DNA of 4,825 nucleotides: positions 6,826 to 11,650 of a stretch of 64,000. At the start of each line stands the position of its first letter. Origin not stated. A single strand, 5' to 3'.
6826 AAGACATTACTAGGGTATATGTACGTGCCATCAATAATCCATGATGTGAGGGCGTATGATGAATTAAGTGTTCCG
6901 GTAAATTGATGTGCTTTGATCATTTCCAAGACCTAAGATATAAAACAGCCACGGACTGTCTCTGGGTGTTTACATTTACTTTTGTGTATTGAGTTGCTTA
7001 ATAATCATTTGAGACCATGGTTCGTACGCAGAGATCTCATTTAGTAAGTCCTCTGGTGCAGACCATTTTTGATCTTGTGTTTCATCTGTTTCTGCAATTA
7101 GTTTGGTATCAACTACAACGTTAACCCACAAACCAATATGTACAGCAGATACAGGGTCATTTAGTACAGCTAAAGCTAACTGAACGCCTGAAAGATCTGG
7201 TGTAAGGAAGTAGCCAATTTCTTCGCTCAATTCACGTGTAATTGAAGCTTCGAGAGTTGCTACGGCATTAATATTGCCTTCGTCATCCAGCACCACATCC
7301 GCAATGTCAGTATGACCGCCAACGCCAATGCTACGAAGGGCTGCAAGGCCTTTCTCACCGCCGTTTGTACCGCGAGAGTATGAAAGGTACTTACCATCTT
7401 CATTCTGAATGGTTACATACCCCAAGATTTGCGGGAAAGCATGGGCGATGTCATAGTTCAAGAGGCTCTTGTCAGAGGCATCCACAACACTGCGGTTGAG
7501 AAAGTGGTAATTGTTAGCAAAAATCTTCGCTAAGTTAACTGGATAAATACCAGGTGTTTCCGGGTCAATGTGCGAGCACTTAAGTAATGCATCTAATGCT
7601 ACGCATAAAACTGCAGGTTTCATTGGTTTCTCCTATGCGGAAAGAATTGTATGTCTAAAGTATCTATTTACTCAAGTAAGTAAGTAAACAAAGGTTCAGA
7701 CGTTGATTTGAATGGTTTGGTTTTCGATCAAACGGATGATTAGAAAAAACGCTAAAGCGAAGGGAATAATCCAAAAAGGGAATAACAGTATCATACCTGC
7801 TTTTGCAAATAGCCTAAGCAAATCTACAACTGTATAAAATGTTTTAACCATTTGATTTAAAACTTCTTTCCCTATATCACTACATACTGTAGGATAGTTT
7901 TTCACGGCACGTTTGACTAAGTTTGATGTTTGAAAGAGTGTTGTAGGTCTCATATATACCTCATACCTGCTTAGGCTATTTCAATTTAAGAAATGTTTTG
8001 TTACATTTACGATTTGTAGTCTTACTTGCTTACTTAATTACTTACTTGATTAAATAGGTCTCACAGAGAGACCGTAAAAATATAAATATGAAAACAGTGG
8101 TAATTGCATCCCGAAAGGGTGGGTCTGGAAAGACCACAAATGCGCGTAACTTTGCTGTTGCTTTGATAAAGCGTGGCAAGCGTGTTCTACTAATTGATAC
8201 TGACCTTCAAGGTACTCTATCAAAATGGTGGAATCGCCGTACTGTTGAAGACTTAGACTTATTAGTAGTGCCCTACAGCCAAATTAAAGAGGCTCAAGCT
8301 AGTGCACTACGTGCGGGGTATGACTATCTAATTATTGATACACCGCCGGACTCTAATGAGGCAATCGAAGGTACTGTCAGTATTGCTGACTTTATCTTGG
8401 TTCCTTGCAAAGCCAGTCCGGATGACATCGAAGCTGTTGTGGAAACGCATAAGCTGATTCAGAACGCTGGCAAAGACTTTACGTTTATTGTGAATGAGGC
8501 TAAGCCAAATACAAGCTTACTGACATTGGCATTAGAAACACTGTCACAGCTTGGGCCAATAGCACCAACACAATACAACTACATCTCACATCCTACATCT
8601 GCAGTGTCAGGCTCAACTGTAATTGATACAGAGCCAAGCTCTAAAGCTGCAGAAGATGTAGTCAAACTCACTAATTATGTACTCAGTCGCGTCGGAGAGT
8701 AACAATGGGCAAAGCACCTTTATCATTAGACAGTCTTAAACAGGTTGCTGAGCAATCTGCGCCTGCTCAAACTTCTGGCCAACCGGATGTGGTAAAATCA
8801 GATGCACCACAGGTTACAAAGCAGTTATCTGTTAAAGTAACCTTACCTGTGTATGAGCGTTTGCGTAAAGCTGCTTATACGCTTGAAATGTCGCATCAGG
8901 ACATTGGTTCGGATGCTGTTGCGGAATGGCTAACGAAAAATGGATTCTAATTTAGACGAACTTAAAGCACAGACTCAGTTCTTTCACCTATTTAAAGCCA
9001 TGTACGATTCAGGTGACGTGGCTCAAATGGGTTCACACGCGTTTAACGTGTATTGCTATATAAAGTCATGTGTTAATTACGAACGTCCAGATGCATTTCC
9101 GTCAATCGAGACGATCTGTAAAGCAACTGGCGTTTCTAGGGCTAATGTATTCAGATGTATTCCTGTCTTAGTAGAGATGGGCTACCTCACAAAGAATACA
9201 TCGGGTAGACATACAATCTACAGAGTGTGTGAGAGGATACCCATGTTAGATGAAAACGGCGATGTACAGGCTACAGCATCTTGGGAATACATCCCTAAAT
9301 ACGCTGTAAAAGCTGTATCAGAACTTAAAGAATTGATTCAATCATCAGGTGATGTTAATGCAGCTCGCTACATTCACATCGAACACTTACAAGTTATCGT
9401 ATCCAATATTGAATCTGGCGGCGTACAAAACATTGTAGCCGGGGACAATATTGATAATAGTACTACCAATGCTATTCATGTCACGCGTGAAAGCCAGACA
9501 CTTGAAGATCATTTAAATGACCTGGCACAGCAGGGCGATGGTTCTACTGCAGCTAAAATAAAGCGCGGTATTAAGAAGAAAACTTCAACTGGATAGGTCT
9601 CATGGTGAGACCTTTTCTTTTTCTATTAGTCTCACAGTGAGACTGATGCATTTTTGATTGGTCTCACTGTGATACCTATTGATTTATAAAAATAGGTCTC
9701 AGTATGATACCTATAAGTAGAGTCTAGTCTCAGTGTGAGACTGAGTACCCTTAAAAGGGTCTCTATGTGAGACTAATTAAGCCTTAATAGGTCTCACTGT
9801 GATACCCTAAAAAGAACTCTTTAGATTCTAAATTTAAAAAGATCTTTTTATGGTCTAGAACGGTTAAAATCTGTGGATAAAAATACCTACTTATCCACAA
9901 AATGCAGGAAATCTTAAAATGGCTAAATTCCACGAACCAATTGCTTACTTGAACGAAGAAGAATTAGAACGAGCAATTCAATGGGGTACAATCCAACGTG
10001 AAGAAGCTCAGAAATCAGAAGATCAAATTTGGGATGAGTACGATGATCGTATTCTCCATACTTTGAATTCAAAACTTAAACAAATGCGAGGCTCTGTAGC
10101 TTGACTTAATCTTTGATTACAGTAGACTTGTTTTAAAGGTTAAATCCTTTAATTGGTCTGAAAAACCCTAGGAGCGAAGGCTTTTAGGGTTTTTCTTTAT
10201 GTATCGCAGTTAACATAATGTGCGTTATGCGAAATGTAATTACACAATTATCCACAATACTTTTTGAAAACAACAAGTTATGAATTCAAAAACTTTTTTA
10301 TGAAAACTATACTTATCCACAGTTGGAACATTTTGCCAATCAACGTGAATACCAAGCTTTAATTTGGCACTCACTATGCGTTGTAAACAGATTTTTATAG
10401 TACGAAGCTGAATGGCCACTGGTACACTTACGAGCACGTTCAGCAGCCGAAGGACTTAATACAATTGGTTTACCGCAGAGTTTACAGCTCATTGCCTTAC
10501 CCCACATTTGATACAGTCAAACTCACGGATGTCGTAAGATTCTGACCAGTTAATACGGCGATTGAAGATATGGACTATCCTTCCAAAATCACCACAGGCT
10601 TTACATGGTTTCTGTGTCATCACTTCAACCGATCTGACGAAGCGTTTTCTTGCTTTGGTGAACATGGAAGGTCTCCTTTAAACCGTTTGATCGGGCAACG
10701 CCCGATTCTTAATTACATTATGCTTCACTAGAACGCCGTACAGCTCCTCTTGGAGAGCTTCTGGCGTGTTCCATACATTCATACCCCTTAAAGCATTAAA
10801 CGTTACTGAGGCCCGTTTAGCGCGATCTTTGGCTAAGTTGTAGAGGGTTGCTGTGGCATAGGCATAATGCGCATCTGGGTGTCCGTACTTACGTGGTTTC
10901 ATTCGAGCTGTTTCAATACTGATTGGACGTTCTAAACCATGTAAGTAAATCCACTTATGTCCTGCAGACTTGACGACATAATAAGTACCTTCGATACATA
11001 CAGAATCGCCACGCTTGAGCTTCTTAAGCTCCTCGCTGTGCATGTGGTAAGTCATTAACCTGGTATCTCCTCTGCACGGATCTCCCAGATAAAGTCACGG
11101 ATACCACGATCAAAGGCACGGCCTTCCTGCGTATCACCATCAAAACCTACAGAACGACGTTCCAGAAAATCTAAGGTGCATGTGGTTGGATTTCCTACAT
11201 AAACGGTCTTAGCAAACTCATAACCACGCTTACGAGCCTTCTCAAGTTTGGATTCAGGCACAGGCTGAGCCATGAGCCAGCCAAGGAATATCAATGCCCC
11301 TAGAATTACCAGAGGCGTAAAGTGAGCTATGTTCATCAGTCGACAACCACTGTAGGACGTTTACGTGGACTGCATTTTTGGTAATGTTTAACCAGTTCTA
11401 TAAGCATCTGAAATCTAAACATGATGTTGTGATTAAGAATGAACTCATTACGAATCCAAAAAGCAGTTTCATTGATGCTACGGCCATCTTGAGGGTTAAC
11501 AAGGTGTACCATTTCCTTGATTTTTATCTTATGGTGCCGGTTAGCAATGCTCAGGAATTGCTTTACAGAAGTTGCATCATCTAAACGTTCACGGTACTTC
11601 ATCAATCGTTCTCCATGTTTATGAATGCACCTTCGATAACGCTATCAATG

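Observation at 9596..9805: Seven tandem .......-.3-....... dyad repeats at about 32-bp spacing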

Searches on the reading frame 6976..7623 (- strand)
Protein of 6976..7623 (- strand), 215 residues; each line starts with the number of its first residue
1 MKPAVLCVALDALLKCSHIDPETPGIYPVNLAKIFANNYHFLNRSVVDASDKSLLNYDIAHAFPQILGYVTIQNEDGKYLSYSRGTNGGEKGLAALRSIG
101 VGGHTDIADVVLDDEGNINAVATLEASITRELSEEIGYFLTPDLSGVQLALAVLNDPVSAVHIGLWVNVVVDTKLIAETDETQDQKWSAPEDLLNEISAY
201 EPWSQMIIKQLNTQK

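Call 9: search_protein_families(library=pfam, proteins=[window:6976-7623:-], max_evalue=0.01)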
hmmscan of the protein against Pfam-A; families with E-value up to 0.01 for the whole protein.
window:6976-7623:- (215 aa): 0 families

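Call 10: search_protein_families(library=phrogs, proteins=[window:6976-7623:-], max_evalue=0.01)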
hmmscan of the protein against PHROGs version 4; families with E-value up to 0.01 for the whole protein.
window:6976-7623:- (215 aa): 3 families
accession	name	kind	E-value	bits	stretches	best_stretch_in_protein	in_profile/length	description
phrog_8902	-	unknown function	5.1e-37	128.6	1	3-213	5-235/238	-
phrog_37383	-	unknown function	0.0077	16.1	0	62-110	201-248/488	-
phrog_1198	-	other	0.0083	16.9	0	123-199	78-157/253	MutT/NUDIX hydrolase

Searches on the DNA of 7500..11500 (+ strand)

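Call 5: search_dna_similar(query=window:7500-11500:+, collection=phages, mode=distant, max_rows=30)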
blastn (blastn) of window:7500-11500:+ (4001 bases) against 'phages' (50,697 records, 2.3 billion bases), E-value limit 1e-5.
No match.

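Call 40: search_dna_similar(query=window:8088-8950:+, collection=plasmids, mode=distant, max_rows=10)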
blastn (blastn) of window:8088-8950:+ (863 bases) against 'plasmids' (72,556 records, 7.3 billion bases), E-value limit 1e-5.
No match.

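Call 94: search_dna_similar(query=L009:1-12471:+, collection=phages, mode=near, max_rows=10)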
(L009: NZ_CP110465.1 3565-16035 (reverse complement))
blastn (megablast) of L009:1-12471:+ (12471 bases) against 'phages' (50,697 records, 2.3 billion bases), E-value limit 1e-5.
Records with a match: 1; places in all: 1; records where one place covers at least 80% of the query: 1.
Best place of each record, by identity: 95-99% 1.
By first word of the organism name: Acinetobacter 1.
By host as written in the record: Acinetobacter baumannii 1.
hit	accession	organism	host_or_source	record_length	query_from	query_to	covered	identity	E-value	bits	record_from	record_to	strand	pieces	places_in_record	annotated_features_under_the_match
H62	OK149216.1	Acinetobacter phage vB_IME_Ab2712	Acinetobacter baumannii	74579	1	12471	100%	98.9%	0e+0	22232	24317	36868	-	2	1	record has no annotation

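Call 95: search_dna_similar(query=L009:4900-8000:+, collection=plasmids, mode=near, max_rows=10)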
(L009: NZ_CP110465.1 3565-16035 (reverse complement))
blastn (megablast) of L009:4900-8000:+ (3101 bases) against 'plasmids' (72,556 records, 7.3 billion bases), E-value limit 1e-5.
Records with a match: 1; places in all: 1; records where one place covers at least 80% of the query: 1.
Best place of each record, by identity: >=99% 1.
By first word of the organism name: Acinetobacter 1.
By predicted mobility (MOB-suite, as given by PLSDB): non-mobilizable 1.
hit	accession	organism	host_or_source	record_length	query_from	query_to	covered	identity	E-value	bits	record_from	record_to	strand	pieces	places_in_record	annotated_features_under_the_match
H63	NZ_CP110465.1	Acinetobacter baumannii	Homo sapiens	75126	1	3101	100%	100.0%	0e+0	5727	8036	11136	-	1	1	helix-turn-helix domain-containing protein | ParA family protein | hypothetical protein (x4)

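Call 110: search_rna_families(source=window, start=7500, end=10700, threshold=evalue, max_evalue=1)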
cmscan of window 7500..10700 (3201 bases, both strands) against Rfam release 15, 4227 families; matches with E-value up to 1: 3.
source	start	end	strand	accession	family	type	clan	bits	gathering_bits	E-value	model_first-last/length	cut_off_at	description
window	9625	9682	+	RF01939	mir-761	Gene; miRNA;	-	27.9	82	0.008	1-65/65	no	mir-761 microRNA precursor family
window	9612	9693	-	RF00901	MIR845_1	Gene; miRNA;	-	23.1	81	0.11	1-81/81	no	MIR845_1 microRNA precursor family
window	9619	9685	+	RF03573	mir-1954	Gene; miRNA;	-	20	99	0.7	1-82/82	no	mir-1954 microRNA precursor family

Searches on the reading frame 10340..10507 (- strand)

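Call 9: search_protein_families(library=pfam, proteins=[window:10340-10507:-], max_evalue=0.01)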
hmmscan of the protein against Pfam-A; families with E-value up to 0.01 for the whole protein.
window:10340-10507:- (55 aa): 0 families

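Call 10: search_protein_families(library=phrogs, proteins=[window:10340-10507:-], max_evalue=0.01)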
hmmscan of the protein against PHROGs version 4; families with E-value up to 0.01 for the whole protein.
window:10340-10507:- (55 aa): 1 family
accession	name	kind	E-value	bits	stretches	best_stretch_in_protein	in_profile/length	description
phrog_8738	-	unknown function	6.4e-19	68.7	1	4-50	3-47/50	-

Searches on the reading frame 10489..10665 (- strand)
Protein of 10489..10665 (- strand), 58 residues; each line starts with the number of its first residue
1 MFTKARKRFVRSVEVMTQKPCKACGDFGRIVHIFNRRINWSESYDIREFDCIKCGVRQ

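Call 9: search_protein_families(library=pfam, proteins=[window:10489-10665:-], max_evalue=0.01)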
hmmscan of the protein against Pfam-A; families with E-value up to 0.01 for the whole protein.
window:10489-10665:- (58 aa): 1 family
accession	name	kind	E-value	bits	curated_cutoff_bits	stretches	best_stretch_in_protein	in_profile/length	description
PF07282.18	Cas12f1-like_TNB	-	0.0061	17.1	26.3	1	5-56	15-48/60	Cas12f1-like, TNB domain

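Call 10: search_protein_families(library=phrogs, proteins=[window:10489-10665:-], max_evalue=0.01)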
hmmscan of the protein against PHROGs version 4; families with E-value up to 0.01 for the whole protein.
window:10489-10665:- (58 aa): 0 families

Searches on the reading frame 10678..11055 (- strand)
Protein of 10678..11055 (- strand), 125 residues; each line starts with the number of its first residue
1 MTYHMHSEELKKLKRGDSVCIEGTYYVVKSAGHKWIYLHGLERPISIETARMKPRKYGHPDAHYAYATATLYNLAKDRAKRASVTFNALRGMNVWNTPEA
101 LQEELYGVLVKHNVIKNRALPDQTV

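Call 9: search_protein_families(library=pfam, proteins=[window:10678-11055:-], max_evalue=0.01)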
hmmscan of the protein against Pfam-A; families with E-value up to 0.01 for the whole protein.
window:10678-11055:- (125 aa): 1 family
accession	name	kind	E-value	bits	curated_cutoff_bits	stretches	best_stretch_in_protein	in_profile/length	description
PF24203.1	Phage_ProQ_C_like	-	9.3e-05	23.5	27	1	12-81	5-81/112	Phage ProQ C-terminal-like domain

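Call 10: search_protein_families(library=phrogs, proteins=[window:10678-11055:-], max_evalue=0.01)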
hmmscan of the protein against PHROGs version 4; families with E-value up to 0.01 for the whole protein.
window:10678-11055:- (125 aa): 0 families
